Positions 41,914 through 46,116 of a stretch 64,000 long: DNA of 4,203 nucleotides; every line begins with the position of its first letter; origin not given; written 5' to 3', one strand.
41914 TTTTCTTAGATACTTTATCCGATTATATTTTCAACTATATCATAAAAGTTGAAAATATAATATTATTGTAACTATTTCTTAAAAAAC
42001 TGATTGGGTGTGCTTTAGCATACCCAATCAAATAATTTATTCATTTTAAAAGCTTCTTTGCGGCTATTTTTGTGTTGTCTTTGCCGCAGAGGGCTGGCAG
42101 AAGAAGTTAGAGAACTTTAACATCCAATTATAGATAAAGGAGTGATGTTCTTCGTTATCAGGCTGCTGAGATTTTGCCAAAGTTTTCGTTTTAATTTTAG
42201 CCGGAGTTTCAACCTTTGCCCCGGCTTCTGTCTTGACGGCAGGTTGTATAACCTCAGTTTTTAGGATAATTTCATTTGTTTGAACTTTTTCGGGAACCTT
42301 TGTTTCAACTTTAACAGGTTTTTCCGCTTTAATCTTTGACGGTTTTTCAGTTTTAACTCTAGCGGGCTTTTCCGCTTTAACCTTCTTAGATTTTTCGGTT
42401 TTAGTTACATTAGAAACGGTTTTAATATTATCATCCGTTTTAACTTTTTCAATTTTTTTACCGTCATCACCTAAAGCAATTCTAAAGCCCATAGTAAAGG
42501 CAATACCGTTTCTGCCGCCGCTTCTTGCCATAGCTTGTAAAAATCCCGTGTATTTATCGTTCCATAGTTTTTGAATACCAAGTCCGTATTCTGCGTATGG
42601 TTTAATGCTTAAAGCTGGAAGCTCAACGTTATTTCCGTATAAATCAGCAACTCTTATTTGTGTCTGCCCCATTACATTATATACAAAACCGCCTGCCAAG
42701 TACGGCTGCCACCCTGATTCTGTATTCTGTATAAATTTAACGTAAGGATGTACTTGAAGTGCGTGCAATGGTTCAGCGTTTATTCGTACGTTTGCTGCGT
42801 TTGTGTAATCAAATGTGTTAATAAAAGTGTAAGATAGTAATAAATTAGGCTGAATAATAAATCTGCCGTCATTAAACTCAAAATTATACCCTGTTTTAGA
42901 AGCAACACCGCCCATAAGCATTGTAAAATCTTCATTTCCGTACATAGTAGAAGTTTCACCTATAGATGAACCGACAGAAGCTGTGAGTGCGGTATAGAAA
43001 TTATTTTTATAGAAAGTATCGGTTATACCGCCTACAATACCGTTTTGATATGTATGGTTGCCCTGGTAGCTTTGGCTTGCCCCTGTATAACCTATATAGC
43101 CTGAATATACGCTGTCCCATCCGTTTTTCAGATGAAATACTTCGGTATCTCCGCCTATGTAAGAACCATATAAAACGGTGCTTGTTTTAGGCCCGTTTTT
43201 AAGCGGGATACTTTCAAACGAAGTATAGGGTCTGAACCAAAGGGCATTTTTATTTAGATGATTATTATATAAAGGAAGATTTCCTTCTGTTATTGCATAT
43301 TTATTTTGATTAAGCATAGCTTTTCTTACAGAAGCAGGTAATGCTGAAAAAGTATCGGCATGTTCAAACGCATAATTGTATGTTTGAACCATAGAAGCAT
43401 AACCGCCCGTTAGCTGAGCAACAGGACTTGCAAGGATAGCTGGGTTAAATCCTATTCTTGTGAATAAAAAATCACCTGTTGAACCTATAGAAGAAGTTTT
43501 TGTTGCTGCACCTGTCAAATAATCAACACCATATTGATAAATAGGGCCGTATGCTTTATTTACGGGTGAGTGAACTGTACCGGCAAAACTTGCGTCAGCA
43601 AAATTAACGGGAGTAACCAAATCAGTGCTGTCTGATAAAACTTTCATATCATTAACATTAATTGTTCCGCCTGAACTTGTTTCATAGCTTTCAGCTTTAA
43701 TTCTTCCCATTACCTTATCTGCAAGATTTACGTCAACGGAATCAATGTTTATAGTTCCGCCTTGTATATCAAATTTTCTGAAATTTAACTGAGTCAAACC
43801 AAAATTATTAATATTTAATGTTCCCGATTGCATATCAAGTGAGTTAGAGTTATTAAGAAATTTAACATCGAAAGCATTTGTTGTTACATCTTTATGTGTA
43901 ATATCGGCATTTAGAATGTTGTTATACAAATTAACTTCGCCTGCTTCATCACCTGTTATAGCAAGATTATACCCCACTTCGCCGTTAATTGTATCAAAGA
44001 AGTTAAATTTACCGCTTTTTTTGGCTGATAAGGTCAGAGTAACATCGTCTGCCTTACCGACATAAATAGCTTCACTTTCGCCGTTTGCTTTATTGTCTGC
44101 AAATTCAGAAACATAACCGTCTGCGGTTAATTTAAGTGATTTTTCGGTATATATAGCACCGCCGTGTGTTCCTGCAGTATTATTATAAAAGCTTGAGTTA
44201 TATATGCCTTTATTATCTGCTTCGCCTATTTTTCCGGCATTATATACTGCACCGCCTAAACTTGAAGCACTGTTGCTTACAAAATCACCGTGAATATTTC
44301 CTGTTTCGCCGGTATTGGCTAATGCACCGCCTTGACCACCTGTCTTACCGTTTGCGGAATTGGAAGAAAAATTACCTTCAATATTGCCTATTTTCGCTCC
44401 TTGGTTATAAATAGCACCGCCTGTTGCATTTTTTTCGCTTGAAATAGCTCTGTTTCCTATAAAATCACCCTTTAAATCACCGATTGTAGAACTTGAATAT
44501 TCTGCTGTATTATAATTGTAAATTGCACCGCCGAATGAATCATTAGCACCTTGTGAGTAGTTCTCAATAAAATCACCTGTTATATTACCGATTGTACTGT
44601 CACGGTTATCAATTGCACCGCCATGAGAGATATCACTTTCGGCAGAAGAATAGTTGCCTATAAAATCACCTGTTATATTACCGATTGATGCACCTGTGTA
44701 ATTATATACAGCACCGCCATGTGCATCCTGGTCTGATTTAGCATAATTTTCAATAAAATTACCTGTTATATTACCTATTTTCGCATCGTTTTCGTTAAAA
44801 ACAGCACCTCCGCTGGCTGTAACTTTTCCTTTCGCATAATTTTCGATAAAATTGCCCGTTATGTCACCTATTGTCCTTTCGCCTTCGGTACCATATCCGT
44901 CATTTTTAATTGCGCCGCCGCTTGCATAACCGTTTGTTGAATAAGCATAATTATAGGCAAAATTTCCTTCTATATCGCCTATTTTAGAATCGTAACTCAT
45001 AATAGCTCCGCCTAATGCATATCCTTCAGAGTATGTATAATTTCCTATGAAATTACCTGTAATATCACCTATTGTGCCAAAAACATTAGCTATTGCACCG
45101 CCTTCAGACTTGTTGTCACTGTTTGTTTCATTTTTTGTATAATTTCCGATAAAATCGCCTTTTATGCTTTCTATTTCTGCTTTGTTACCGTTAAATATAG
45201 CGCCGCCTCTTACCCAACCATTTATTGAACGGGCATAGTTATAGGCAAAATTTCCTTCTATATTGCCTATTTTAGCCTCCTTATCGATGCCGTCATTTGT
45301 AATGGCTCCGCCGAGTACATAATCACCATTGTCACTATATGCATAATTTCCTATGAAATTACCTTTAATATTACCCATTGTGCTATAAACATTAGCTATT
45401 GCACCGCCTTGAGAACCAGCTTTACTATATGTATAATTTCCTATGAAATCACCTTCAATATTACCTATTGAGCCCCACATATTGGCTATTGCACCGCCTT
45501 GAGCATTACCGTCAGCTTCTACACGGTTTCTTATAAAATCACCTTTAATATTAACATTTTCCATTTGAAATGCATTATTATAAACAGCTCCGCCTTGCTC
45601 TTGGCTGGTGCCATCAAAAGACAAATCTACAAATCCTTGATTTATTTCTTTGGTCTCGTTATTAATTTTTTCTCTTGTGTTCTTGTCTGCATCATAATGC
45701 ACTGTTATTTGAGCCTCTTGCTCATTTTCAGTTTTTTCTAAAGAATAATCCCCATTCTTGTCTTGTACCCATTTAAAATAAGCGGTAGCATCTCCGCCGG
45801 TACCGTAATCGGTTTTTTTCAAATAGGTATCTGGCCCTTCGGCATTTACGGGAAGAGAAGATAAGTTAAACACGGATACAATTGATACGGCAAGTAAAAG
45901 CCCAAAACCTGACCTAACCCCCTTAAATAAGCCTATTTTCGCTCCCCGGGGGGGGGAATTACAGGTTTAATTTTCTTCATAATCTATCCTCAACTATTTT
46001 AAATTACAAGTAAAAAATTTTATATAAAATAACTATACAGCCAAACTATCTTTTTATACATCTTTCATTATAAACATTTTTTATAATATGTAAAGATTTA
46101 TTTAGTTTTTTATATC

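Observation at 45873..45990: C9/G4 homopolymer separates a strong RBS+ATG from the autotransporter ORF, a candidate slipped-strand phase-variation switch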

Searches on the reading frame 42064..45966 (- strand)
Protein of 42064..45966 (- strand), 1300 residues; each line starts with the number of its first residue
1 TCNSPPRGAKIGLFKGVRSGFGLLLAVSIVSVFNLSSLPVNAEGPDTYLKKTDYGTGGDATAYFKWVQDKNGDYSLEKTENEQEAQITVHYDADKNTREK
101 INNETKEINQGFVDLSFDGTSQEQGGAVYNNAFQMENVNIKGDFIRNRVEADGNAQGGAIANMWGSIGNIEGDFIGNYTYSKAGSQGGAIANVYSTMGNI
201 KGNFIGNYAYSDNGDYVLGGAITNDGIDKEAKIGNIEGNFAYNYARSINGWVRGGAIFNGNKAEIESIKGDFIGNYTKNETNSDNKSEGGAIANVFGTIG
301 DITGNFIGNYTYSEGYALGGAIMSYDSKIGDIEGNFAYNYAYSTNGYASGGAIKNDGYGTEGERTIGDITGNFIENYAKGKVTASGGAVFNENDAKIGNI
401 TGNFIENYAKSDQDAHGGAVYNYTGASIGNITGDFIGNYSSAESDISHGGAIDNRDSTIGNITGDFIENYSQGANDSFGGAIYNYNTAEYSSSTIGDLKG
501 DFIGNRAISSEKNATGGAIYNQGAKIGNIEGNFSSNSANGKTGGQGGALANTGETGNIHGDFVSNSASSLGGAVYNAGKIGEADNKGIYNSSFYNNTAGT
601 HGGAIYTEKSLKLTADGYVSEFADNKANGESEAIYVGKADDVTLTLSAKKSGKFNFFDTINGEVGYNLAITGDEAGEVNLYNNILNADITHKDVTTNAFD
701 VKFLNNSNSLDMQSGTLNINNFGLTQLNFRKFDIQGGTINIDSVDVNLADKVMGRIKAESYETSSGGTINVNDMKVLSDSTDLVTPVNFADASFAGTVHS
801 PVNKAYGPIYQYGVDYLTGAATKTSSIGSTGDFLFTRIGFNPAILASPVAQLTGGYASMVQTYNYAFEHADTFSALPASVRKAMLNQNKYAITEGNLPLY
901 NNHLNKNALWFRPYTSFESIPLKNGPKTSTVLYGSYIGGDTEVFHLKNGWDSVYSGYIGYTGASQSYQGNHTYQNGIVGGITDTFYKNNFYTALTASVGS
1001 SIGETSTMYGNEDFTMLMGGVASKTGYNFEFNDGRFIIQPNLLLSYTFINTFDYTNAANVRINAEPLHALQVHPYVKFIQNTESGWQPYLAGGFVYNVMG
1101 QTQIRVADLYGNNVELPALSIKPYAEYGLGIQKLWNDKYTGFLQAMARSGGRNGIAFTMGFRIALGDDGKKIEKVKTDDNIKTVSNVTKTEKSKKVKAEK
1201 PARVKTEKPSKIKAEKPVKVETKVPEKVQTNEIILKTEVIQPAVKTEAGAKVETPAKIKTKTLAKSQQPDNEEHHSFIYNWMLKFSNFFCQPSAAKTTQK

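Call 4: search_protein_families(library=pfam, proteins=[window:42064-45966:-], max_evalue=0.01)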
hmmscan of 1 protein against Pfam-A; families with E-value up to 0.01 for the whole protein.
window:42064-45966:- (1300 aa): 1 family
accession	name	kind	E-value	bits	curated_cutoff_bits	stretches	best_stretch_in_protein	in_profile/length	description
PF02415.23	Chlam_PMP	-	0.004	17.7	20.6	1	590-608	1-19/19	Chlamydia polymorphic membrane protein (Chlamydia_PMP) repeat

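Call 17: find_related_loci(query=A1, collection=genome_contigs, flank=10000)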
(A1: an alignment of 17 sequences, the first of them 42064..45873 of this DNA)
Query A1 (1269 aa) in genome_contigs; peptide patterns used: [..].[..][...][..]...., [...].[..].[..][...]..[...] (x = any residue, [..] = any of these).
598 stretches matched a pattern (row limit reached: there are more); 529 encode a relative of the query (tblastn E <= 1e-3); the best 80 are kept; 80 distinct loci.
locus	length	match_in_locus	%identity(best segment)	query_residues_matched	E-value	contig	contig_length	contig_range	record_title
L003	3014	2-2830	85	81-1261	0e+0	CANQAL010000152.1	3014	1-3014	MAG: Candidatus Gastranaerophilales bacterium isolate Lapin-004__bin44 genome assembly, contig: Lapin-004__NODE_44514_le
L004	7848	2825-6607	54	10-1262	0e+0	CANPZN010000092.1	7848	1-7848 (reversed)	MAG: Candidatus Gastranaerophilales bacterium isolate Lapin-002__bin37 genome assembly, contig: Lapin-002__NODE_12353_le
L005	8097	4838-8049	61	91-1265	0e+0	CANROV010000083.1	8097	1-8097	MAG: Candidatus Gastranaerophilales bacterium isolate Lapin-020__bin105 genome assembly, contig: Lapin-020__NODE_13377_l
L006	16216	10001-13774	43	73-1151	0e+0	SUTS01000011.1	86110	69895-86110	MAG: Cyanobacteria bacterium SIG26 NODE_6682_length_86110_cov_9.704000, whole genome shotgun sequence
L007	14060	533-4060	41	27-1137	0e+0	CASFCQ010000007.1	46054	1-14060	uncultured bacterium isolate O33_L1_396396_idba_bin.150 genome assembly, contig: O33_L1_396396_idba_bin.150.fa_scaffold_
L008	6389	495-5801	44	18-1134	0e+0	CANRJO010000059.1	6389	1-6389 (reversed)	MAG: uncultured Alphaproteobacteria bacterium isolate Lapin-021__bin60 genome assembly, contig: Lapin-021__NODE_14536_le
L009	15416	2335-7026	60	19-1269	0e+0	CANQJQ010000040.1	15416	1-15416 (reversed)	MAG: Candidatus Gastranaerophilales bacterium isolate Lapin-032__bin109 genome assembly, contig: Lapin-032__NODE_5596_le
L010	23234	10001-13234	43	86-1153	0e+0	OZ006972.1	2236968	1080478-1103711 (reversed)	MAG: Candidatus Gastranaerophilales bacterium isolate metabat2_pooled_hifiasm.1023 MAG genome assembly, chromosome: 1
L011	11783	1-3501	42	27-1147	0e+0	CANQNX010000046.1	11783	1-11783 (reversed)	MAG: Candidatus Gastranaerophilales bacterium isolate Lapin-033__bin43 genome assembly, contig: Lapin-033__NODE_4686_len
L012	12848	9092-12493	41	18-1135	0e+0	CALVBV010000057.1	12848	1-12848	MAG: Candidatus Gastranaerophilales bacterium isolate BRZ_EM__bin122 genome assembly, contig: BRZ_EM__NODE_7505_length_1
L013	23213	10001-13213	41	90-1153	0e+0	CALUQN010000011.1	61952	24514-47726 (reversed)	MAG: Candidatus Gastranaerophilales bacterium isolate BRZ_AE__bin22 genome assembly, contig: BRZ_AE__NODE_828_length_619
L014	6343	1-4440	54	89-1265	0e+0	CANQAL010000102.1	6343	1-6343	MAG: Candidatus Gastranaerophilales bacterium isolate Lapin-004__bin44 genome assembly, contig: Lapin-004__NODE_16735_le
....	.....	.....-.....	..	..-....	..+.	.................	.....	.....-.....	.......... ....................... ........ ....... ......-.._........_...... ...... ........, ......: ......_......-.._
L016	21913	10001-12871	43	76-1136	0e+0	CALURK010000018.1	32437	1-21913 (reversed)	MAG: Candidatus Gastranaerophilales bacterium isolate BRZ_DL__bin93 genome assembly, contig: BRZ_DL__NODE_1991_length_32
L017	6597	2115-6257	41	90-1135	0e+0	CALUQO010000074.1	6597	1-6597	MAG: Candidatus Gastranaerophilales bacterium isolate BRZ_AA__bin40 genome assembly, contig: BRZ_AA__NODE_12251_length_6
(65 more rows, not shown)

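Call 32: search_solved_structures(query=A1, max_evalue=1)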
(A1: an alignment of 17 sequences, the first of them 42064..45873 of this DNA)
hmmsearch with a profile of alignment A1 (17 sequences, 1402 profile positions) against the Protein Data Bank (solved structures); distinct sequences matched with E-value up to 1: 0.

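Call 33: search_protein_families(library=ncbifam, proteins=[window:42064-45966:-], max_evalue=0.1)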
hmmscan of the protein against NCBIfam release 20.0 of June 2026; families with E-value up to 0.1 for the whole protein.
window:42064-45966:- (1300 aa): 1 family
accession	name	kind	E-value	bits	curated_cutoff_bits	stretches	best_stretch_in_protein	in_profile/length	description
TIGR01376.1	POMP_repeat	repeat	0.0012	18.6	15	1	592-612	6-26/28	polymorphic outer membrane protein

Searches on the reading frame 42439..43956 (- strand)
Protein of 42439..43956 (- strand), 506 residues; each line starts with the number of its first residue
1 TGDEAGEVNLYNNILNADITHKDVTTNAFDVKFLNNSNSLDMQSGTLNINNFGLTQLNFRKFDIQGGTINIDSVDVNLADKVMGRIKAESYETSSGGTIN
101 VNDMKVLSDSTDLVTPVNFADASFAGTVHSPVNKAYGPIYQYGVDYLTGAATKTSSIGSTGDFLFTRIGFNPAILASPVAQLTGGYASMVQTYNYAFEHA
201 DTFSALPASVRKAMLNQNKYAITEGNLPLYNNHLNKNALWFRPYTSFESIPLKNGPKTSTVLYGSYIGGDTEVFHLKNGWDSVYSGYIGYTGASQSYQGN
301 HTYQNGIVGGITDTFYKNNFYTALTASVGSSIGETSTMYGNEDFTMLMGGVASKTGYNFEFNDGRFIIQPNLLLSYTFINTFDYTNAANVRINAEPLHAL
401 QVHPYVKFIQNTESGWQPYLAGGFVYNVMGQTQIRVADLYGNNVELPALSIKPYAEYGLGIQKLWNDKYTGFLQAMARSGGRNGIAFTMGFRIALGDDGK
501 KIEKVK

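Call 41: predict_structure(alignment_id=A2)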
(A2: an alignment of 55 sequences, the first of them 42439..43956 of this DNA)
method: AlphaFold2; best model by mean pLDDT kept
length: 506 residues; sequences in the alignment: 55
mean_pLDDT: 86.0   pTM: 0.78
mean pLDDT of the five models: 86.0, 85.8, 85.7, 85.3, 84.7
residues with pLDDT >= 90: 272; 70-90: 182; 50-70: 29; < 50: 23
segments of 3 or more residues with pLDDT < 50: 220-234, 499-506
pLDDT, mean of each block of 10 residues (from residue 1): 75 86 88 85 91 86 90 93 90 80 93 93 89 94 87 68 94 91 92 84 75 63 36 61 94 92 93 84 92 94 96 91 96 94 95 95 90 95 91 90 95 87 88 79 83 94 81 93 93 68 43
secondary structure, 60 per line:
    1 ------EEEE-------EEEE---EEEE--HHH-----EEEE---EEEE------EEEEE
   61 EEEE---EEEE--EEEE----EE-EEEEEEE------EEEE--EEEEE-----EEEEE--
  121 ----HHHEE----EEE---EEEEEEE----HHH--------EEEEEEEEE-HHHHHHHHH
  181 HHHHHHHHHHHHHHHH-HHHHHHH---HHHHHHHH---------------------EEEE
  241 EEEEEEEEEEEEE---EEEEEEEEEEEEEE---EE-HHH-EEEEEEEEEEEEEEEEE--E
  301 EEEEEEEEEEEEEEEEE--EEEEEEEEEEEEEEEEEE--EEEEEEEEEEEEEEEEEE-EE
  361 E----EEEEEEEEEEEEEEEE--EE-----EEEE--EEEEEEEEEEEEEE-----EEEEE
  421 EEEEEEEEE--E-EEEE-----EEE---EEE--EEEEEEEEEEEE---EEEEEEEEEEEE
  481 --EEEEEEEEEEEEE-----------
elements in order: E7-10 E18-21 E25-28 E39-42 E46-49 E56-64 E68-71 E74-77 E85-91 E98-101 E104-108 E114-118 E134-136 E140-146 E162-170 H172-196 H198-204 H208-215 E237-253 E257-270 E281-297 E300-317 E320-337 E340-357 E359-361 E366-381 E391-394 E397-410 E416-429 E434-437 E443-445 E449-451 E454-465 E469-480 E483-495

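Call 45: fold_search(model_id=the predicted structure, library=pdb)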
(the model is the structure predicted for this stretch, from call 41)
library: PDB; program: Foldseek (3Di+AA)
matches with E <= 10: 1537; with E <= 0.001: 523
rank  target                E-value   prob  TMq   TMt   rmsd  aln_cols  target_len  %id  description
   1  3slj                  2.1e-25  1.00  0.46  0.74  14.4       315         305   14  Pre-cleavage Structure of the Autotransporter EspP - N1023A mutant (released 2011-11-16)
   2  3slt                  3.0e-25  1.00  0.45  0.72  12.9       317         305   16  Pre-cleavage Structure of the Autotransporter EspP - N1023S Mutant (released 2011-11-16)
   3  3slo                  7.5e-25  1.00  0.46  0.73  12.0       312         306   16  Pre-cleavage Structure of the Autotransporter EspP - N1023D mutant (released 2011-11-16)
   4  4mee                  1.7e-23  1.00  0.44  0.71   9.9       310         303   14  Crystal structure of the transport unit of the autotransporter AIDA-I from Escherichia coli (released 2014-06-04)
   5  3kvn_X                1.2e-21  1.00  0.45  0.37   7.0       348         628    8  Crystal structure of the full-length autotransporter EstA from Pseudomonas aeruginosa (released 2010-01-26)
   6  3kvn_A                6.9e-21  1.00  0.47  0.39   5.1       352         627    8  Crystal structure of the full-length autotransporter EstA from Pseudomonas aeruginosa (released 2010-01-26)
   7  3qq2_A                1.7e-20  1.00  0.42  0.84   4.4       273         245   16  Crystal Structure of the Beta Domain of the Bordetella Autotransporter Brka (released 2011-04-13)
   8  3aeh_A                2.6e-20  1.00  0.40  0.71  13.5       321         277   13  Integral membrane domain of autotransporter Hbp (released 2010-07-07)
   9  2qom_B                7.2e-20  1.00  0.42  0.76   6.0       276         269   14  The crystal structure of the E.coli EspP autotransporter Beta-domain. (released 2007-11-13)
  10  8bo2_P                1.3e-19  1.00  0.45  0.73  11.9       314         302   16  BAM-EspP complex structure with BamA-S425C/EspP-S1299C mutations in nanodisc (released 2023-04-26)
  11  3qq2_C                3.8e-19  1.00  0.41  0.80   4.7       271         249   15  Crystal Structure of the Beta Domain of the Bordetella Autotransporter Brka (released 2011-04-13)
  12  3qq2_B                4.2e-19  1.00  0.42  0.82   4.9       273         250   16  Crystal Structure of the Beta Domain of the Bordetella Autotransporter Brka (released 2011-04-13)
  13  8bnz_P                1.1e-18  1.00  0.42  0.67   6.7       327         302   13  BAM-EspP complex structure with BamA-G431C/EspP-N1293C mutations in nanodisc (released 2023-04-26)
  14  2qom_A                1.9e-18  1.00  0.39  0.73   7.0       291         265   14  The crystal structure of the E.coli EspP autotransporter Beta-domain. (released 2007-11-13)
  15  1uyn                  1.8e-17  1.00  0.42  0.73   8.5       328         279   10  Translocator domain of autotransporter NalP from Neisseria meningitidis (released 2004-03-18)
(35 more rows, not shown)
